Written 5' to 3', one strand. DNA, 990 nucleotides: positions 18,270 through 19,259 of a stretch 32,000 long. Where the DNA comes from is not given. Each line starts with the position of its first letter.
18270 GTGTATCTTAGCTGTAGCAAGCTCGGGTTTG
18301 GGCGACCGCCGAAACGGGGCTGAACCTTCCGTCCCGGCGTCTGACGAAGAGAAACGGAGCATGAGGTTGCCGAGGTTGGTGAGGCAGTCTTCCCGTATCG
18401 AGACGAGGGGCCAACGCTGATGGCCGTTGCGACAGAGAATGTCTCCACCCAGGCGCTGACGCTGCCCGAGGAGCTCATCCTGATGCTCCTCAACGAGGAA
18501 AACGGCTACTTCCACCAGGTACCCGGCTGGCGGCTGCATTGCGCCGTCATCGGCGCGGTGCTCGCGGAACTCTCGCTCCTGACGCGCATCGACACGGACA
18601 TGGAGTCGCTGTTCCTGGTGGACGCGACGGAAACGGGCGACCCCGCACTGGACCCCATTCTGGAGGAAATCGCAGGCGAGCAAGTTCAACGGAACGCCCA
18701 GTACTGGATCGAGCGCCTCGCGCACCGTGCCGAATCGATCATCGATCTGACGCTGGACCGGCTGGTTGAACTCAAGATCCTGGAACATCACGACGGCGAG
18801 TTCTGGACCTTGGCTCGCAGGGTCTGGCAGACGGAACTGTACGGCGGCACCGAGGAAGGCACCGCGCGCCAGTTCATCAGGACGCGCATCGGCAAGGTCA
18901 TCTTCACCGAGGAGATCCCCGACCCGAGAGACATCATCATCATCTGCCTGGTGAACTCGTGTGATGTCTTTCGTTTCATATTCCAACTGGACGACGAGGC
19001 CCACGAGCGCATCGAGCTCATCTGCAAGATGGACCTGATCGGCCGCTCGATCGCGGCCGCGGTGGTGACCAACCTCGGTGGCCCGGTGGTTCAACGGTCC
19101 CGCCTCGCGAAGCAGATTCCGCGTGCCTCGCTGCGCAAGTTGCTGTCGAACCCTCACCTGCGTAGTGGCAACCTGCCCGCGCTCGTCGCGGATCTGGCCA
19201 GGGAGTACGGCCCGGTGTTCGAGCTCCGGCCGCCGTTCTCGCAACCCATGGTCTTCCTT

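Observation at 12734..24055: Candidate bacterial sterol/isoprenoid tailoring-and-trafficking cluster built from eukaryote-like parts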

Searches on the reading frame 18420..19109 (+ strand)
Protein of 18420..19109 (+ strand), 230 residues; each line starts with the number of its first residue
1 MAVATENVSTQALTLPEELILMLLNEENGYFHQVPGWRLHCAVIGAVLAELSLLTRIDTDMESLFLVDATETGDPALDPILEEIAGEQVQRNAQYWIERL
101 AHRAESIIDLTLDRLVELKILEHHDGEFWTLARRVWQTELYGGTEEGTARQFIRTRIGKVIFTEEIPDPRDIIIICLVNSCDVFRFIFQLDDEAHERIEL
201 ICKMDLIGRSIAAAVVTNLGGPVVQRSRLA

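Call 36: search_solved_structures(query=window:18420-19109:+, max_evalue=1, show_alignments=2)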
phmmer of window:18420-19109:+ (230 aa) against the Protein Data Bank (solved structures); distinct sequences matched with E-value up to 1: 6.
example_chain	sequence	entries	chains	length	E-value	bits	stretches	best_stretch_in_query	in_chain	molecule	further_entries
2zii_A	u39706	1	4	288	0.021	17.6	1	5-108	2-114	Vacuolar protein sorting-associated protein 74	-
4tu3_A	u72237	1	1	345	0.038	16.8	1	6-108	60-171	Vacuolar protein sorting-associated protein 74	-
2zih_A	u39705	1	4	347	0.038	16.8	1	6-108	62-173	Vacuolar protein sorting-associated protein 74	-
3kn1_A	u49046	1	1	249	0.27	14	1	12-103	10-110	Golgi phosphoprotein 3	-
2l7b_A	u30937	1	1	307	0.29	13.9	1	83-119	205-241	Apolipoprotein E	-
9qpq_A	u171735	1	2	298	0.46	13.2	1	12-103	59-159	Golgi phosphoprotein 3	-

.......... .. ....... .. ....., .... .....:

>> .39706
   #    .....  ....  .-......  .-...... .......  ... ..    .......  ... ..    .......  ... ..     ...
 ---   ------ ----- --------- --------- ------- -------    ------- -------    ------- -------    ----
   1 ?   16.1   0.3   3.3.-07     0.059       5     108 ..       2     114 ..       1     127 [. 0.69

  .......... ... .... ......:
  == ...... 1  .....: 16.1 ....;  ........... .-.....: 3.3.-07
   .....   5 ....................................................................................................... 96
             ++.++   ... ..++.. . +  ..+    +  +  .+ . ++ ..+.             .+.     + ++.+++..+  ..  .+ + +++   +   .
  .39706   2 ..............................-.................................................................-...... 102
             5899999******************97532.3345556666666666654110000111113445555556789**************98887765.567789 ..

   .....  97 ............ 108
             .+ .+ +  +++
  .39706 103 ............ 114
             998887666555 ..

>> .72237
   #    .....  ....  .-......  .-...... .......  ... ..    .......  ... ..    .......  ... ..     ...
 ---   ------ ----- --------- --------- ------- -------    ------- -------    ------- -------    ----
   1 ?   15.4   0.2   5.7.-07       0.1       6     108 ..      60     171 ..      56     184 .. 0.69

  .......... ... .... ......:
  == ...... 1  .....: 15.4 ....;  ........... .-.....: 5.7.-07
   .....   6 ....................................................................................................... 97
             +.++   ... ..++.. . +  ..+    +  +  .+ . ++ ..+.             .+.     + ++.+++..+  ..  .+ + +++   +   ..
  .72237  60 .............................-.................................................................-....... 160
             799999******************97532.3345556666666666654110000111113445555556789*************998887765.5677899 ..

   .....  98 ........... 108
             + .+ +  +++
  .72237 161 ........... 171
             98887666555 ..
